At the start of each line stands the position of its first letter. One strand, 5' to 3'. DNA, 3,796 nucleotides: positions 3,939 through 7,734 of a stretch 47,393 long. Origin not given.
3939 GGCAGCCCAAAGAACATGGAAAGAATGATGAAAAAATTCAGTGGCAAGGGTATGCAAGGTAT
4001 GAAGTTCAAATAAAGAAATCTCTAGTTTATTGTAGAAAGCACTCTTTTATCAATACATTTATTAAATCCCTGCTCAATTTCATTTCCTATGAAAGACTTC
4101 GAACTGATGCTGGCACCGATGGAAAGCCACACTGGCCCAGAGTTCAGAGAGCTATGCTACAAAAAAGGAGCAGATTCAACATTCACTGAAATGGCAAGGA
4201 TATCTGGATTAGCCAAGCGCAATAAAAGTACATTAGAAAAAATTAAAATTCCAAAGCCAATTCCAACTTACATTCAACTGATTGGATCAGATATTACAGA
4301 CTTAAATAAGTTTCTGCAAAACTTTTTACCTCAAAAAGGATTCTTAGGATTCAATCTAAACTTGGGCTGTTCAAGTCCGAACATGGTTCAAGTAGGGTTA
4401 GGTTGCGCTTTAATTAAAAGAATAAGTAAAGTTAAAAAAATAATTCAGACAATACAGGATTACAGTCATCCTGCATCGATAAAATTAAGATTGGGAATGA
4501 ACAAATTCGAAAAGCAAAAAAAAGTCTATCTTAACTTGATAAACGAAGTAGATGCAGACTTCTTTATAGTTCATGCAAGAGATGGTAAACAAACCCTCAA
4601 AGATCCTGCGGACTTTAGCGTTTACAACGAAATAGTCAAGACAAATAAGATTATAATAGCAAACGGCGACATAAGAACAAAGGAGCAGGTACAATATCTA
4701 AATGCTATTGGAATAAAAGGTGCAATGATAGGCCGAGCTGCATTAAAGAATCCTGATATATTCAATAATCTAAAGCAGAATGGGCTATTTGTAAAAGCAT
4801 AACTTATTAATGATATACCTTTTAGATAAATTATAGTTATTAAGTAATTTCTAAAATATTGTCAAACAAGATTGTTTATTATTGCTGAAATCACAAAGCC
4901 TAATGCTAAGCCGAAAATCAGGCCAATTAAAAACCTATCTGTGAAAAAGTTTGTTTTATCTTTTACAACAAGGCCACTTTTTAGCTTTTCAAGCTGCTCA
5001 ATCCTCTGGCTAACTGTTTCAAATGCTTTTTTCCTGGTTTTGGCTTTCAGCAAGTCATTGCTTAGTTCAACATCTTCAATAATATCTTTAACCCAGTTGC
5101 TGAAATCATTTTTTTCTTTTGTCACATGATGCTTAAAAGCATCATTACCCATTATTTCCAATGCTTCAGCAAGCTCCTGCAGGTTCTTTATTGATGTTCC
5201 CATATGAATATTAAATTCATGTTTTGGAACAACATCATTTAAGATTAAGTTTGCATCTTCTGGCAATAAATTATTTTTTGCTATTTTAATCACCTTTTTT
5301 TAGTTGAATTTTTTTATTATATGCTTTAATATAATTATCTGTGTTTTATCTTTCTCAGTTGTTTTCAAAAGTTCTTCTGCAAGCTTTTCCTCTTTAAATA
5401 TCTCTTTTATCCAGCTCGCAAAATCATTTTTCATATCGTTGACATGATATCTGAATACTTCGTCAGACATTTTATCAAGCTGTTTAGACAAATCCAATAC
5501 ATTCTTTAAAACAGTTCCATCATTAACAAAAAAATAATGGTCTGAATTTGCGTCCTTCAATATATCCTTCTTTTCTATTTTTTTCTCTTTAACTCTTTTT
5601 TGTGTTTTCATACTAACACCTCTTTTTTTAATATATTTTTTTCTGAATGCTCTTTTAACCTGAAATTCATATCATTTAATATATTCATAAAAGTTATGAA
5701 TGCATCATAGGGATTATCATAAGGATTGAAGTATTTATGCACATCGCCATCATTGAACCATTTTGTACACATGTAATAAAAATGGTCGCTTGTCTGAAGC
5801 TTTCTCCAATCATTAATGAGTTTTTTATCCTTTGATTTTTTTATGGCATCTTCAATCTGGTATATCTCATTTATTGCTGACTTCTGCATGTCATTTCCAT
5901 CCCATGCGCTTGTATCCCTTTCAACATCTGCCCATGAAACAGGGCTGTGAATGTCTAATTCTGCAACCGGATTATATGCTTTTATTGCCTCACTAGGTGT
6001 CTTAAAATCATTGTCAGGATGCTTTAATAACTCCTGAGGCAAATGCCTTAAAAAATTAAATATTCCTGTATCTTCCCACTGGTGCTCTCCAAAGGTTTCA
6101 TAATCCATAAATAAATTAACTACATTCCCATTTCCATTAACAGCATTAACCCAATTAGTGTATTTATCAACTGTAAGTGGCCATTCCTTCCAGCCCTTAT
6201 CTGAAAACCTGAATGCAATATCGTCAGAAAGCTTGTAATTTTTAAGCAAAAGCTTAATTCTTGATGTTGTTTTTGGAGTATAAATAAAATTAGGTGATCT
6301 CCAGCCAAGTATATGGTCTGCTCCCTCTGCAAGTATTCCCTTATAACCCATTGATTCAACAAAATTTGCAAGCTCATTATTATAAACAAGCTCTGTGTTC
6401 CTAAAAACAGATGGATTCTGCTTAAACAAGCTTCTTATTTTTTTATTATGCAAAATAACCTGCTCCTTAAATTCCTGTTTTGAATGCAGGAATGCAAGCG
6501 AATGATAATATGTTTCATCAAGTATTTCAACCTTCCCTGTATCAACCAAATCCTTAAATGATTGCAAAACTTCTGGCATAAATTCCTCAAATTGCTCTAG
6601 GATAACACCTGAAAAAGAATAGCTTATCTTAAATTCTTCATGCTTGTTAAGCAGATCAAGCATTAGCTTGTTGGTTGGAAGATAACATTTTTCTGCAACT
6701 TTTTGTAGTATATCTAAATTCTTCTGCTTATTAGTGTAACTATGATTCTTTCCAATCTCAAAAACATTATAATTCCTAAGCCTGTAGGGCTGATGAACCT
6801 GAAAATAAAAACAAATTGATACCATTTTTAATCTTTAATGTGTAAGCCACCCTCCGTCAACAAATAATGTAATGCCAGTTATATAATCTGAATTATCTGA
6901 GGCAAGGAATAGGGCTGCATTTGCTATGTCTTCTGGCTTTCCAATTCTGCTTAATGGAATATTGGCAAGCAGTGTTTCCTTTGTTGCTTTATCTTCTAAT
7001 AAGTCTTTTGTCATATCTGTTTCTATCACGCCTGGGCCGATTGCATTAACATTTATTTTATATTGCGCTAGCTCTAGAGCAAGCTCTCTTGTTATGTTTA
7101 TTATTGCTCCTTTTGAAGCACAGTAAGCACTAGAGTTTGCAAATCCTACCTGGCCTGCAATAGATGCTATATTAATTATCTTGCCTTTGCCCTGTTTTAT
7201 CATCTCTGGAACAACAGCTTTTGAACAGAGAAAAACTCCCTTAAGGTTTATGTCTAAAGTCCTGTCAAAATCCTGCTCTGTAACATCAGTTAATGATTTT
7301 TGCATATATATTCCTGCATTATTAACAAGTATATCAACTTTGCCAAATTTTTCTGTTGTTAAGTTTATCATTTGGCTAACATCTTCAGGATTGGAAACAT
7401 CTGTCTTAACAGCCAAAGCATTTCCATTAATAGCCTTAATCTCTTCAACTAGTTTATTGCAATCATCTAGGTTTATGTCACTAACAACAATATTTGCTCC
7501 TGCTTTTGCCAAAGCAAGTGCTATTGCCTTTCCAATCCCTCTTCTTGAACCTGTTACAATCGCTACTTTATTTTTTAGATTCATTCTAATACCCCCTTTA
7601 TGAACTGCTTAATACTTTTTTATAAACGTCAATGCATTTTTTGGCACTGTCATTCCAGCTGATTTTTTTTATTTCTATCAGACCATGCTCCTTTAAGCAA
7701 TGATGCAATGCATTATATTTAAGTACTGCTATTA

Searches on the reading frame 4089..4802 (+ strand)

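Call 67: search_protein_families(library=pfam, proteins=[window:4089-4802:+], max_evalue=0.0001)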
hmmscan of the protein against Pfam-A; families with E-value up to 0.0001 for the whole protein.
window:4089-4802:+ (237 aa): 1 family
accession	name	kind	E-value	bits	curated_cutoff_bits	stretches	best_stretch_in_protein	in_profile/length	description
PF01207.24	Dus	-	2.2e-35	122.7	20.4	1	7-227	1-226/311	Dihydrouridine synthase (Dus)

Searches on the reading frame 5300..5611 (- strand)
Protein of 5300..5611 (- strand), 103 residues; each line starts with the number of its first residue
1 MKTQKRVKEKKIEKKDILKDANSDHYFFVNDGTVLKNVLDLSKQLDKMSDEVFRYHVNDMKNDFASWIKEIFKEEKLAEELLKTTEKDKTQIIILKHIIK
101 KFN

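Call 67: search_protein_families(library=pfam, proteins=[window:5300-5611:-], max_evalue=0.0001)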
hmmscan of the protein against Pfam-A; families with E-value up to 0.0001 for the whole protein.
window:5300-5611:- (103 aa): 1 family
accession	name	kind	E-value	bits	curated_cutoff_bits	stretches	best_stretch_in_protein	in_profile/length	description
PF19027.5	DUF5752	-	1.3e-05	25.1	23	1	55-92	51-88/208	Family of unknown function (DUF5752)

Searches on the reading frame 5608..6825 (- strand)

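Call 67: search_protein_families(library=pfam, proteins=[window:5608-6825:-], max_evalue=0.0001)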
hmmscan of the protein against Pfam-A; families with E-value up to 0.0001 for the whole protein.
window:5608-6825:- (405 aa): 2 families
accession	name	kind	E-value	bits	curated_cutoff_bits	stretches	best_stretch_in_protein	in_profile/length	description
PF03065.20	Glyco_hydro_57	-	2.3e-78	263.9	21.2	1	6-292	2-290/291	Glycosyl hydrolase family 57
PF01522.26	Polysacc_deac_1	-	4e-05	24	23.1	1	87-163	48-123/124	Polysaccharide deacetylase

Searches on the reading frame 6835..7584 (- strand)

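Call 67: search_protein_families(library=pfam, proteins=[window:6835-7584:-], max_evalue=0.0001)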
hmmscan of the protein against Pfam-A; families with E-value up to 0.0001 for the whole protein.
window:6835-7584:- (249 aa): 4 families
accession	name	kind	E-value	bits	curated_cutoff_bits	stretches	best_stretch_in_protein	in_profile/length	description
PF13561.12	adh_short_C2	-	2.9e-75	253.3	27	1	14-246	5-235/236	Enoyl-(Acyl carrier protein) reductase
PF00106.31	adh_short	-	4e-67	225.9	26.6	1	6-199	1-194/195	short chain dehydrogenase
PF08659.16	KR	-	1.2e-13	51.8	22.6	1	9-157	4-152/180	KR domain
PF23441.1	SDR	-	2.4e-08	34.1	27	1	4-246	6-255/258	SDR-like rossmann domain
